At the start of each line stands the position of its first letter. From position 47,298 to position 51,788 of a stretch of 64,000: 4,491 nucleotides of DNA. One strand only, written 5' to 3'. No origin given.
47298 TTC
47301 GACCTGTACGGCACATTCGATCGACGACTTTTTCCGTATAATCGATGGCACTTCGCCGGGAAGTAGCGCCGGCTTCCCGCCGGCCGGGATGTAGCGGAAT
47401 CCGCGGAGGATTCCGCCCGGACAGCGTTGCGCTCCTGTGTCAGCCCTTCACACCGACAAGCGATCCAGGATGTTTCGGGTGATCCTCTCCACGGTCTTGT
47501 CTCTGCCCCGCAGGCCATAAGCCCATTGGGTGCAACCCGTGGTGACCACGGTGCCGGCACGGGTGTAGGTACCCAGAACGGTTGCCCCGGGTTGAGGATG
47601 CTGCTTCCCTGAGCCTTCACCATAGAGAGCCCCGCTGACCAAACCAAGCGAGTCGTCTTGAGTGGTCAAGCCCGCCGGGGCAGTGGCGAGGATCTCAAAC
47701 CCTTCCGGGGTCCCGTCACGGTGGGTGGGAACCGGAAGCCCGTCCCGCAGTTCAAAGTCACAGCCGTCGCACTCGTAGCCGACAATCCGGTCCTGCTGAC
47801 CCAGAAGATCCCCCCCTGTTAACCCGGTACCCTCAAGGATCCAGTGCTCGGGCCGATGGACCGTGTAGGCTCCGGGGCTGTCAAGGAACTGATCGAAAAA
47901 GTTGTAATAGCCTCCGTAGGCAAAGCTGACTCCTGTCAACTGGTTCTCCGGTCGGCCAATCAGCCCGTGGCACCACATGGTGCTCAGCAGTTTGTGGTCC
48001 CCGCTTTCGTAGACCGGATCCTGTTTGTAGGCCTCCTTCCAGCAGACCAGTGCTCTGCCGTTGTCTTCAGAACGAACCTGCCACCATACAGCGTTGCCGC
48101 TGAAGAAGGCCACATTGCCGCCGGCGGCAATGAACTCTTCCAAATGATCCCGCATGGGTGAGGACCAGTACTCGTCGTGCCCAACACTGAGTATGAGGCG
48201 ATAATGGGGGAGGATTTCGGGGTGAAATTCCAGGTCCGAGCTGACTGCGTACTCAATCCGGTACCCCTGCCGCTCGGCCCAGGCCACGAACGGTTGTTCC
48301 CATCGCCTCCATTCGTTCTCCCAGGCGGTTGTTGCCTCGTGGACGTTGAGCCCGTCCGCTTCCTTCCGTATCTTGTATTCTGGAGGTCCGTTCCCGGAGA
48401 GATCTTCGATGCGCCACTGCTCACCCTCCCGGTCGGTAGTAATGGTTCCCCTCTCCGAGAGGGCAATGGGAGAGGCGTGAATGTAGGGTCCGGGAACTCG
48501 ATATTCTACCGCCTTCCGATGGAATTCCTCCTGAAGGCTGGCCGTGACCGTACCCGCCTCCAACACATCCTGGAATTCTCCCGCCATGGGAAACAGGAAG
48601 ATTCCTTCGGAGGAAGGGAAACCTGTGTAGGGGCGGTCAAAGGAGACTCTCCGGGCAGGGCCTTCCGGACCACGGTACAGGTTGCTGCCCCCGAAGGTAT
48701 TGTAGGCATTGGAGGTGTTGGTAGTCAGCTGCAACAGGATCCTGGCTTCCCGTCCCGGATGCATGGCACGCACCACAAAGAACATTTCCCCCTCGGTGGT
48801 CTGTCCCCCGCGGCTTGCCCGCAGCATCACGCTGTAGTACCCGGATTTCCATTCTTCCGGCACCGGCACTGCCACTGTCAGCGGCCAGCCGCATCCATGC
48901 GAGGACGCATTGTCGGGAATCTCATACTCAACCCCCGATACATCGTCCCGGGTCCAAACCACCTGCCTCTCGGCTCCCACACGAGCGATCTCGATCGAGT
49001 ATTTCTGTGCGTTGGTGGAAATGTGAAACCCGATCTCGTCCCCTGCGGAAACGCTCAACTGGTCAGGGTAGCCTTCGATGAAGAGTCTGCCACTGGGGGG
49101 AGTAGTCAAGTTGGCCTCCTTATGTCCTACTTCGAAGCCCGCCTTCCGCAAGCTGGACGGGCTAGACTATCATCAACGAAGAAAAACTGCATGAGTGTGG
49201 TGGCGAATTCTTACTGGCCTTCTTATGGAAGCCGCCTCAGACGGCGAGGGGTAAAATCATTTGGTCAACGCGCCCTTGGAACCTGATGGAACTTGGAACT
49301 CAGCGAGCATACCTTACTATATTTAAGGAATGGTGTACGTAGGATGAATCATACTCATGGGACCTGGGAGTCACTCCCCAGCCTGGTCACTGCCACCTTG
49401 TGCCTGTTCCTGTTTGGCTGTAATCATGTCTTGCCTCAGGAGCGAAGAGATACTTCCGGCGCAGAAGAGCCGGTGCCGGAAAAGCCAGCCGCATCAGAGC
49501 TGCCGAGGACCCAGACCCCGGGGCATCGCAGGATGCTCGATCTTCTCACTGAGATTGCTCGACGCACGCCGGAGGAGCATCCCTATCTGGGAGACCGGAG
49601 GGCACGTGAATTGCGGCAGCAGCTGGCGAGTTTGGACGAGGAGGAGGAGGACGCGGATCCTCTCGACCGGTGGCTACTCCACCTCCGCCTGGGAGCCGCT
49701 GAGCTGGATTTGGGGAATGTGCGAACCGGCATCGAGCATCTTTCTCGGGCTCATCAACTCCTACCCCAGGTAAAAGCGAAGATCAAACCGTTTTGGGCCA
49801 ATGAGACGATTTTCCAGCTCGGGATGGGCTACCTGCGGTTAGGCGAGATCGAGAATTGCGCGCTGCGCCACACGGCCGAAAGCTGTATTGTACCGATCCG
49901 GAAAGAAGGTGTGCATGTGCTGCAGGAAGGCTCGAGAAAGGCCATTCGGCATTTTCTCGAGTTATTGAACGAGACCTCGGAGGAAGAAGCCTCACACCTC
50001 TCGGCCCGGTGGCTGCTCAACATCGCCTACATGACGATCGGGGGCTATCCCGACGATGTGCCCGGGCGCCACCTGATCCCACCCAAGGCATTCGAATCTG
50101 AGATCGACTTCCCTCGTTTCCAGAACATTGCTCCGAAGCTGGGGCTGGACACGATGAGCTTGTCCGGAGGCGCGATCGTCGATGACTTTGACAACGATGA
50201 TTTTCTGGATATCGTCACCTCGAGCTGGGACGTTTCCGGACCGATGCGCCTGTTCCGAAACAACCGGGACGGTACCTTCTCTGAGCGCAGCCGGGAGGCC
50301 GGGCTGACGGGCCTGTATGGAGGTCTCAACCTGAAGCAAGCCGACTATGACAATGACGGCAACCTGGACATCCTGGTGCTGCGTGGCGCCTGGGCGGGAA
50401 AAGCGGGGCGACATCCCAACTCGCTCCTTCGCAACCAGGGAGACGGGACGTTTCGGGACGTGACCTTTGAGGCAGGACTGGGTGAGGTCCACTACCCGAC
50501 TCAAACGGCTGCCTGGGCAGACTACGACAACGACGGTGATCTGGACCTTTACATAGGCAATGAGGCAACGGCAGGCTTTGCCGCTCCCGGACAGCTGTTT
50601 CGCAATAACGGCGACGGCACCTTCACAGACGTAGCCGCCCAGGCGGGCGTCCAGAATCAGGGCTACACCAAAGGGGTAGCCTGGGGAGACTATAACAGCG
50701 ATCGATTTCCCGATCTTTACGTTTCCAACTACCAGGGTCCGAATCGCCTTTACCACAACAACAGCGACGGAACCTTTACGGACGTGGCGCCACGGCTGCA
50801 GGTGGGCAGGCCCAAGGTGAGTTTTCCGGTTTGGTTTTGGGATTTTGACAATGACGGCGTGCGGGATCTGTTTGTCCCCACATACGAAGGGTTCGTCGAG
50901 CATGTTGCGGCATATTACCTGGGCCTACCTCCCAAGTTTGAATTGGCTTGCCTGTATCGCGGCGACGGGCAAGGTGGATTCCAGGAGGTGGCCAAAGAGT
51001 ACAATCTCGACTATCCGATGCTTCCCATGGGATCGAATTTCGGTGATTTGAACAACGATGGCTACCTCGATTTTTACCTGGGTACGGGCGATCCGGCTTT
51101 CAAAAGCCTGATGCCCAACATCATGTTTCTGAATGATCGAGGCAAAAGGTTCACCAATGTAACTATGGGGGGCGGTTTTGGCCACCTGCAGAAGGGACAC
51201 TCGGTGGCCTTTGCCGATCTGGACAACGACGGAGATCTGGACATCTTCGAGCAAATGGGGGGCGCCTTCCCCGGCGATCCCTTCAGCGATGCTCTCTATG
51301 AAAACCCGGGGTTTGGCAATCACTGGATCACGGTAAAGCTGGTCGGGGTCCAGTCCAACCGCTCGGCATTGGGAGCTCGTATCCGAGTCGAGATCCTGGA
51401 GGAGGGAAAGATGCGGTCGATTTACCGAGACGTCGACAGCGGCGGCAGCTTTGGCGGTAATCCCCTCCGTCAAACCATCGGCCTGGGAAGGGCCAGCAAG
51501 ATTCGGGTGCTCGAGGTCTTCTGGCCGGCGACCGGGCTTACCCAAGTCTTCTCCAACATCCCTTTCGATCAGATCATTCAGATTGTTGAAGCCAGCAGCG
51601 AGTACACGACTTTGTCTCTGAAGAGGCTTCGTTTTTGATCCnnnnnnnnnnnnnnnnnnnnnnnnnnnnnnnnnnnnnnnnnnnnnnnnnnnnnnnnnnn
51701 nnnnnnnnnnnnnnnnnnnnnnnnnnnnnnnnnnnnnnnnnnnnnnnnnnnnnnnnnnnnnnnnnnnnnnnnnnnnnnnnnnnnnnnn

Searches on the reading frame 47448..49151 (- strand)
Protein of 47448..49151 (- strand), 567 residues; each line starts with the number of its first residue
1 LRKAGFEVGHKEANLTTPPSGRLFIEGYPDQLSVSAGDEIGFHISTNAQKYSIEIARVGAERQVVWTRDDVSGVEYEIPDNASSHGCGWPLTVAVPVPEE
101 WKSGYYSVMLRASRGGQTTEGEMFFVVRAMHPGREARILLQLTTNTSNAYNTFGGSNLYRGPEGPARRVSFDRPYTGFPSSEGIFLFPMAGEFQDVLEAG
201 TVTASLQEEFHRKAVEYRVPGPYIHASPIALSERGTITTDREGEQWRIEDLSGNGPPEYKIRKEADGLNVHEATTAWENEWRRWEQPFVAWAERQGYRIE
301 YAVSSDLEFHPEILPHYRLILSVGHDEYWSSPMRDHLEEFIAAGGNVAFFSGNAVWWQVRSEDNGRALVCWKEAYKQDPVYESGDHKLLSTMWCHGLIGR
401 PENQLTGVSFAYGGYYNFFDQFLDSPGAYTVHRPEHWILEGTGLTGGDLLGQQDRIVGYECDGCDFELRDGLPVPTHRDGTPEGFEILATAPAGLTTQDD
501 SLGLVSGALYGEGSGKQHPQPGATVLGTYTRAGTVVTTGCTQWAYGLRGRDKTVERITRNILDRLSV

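Call 53: search_protein_families(library=pfam, proteins=[window:47448-49151:-], max_evalue=0.00001)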
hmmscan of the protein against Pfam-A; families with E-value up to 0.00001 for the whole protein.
window:47448-49151:- (567 aa): 1 family
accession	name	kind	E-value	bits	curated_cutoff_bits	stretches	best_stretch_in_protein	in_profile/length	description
PF20254.3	DMFA2_C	-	4e-76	257.3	27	2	279-548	139-369/374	N,N-dimethylformamidase beta subunit-like, C-terminal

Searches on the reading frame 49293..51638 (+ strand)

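Call 53: search_protein_families(library=pfam, proteins=[window:49293-51638:+], max_evalue=0.00001)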
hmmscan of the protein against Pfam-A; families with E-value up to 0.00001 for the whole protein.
window:49293-51638:+ (781 aa): 3 families
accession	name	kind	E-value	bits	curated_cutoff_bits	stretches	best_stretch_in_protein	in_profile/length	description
PF13517.12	FG-GAP_3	-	3.7e-49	165.6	26.9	5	466-528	1-61/61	FG-GAP-like repeat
PF01839.29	FG-GAP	-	4e-12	46.2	22.1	0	462-493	5-32/37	FG-GAP repeat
PF07593.17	UnbV_ASPIC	-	2.3e-10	40.6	23.4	1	692-762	1-67/68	ASPIC and UnbV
